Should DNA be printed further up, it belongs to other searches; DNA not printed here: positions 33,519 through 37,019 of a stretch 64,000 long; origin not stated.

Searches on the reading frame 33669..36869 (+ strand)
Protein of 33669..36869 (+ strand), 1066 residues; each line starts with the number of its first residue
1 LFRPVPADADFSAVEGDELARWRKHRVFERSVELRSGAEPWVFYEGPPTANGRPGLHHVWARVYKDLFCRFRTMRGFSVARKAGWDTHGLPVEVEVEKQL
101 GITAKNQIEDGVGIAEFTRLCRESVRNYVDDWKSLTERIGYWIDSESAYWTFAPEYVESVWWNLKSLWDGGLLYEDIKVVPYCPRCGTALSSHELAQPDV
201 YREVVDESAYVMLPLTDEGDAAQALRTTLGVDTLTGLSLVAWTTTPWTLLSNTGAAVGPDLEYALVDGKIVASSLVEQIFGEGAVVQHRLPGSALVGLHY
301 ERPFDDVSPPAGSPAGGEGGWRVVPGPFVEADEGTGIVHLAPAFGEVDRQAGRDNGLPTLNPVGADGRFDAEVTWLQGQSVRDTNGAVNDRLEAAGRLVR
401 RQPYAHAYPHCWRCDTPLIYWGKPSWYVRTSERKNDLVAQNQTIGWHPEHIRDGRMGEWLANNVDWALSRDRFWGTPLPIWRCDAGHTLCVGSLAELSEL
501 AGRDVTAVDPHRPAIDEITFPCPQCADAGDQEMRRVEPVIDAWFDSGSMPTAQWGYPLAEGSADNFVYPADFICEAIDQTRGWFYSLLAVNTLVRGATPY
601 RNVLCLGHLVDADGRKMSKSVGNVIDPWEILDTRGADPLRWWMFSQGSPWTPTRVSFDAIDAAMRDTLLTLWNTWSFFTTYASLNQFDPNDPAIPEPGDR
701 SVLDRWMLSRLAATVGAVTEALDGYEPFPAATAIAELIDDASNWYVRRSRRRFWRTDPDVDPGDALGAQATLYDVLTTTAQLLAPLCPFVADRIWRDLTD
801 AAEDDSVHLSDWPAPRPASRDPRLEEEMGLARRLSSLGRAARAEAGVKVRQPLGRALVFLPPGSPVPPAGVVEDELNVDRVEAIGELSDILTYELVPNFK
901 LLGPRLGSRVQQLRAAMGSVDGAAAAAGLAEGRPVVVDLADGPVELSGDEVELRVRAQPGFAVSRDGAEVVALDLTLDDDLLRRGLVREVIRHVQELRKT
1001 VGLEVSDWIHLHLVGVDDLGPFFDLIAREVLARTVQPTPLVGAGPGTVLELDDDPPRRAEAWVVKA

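Call 69: search_protein_families(library=ncbifam, proteins=[window:33669-36869:+], max_evalue=1e-15)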
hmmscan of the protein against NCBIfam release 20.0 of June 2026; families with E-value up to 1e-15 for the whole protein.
window:33669-36869:+ (1066 aa): 13 families
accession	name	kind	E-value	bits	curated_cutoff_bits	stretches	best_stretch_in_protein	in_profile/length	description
TIGR00392.1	ileS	equivalog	3.9e-255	849.1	621.4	1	6-855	3-846/861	isoleucine--tRNA ligase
NF000257.1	MupA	exception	4.2e-224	746.5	1900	1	19-1013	13-973/1024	mupirocin-resistant isoleucine--tRNA ligase MupA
NF000258.1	MupB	exception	5.8e-216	719.6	1900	1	19-1011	13-977/1033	mupirocin-resistant isoleucine--tRNA ligase MupB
NF009687.0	PRK13208.1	equivalog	6.3e-109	365.3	738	2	323-858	255-761/801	valine--tRNA ligase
TIGR00422.1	valS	equivalog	1.5e-105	354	612.1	2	327-854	260-753/863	valine--tRNA ligase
NF040702.1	ileS_w_GNAT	exception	1e-95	321.4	1999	2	323-800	495-958/1100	isoleucine--tRNA ligase, N-acetyltransferase domain-containing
NF004349.1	PRK05729.1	equivalog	1.2e-91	308.3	704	2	325-852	252-735/860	valine--tRNA ligase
NF011492.0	PRK14900.1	equivalog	2.6e-61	207.7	1783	1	329-830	272-741/1044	valine--tRNA ligase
NF000540.1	alt_ValS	exception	8.1e-57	192.8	900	1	324-859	272-801/827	valine--tRNA ligase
NF008957.0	PRK12300.1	subfamily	4.3e-34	117.6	677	1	606-831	616-809/946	leucine--tRNA ligase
TIGR00395.1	leuS_arch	equivalog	1.5e-28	99.4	648.5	0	601-816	606-791/938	leucine--tRNA ligase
TIGR00396.1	leuS_bact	equivalog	2.5e-21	75.6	548.4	0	55-195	45-167/843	leucine--tRNA ligase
TIGR00398.1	metG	equivalog_domain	1.1e-16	60.6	336.35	0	600-803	312-506/530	methionine--tRNA ligase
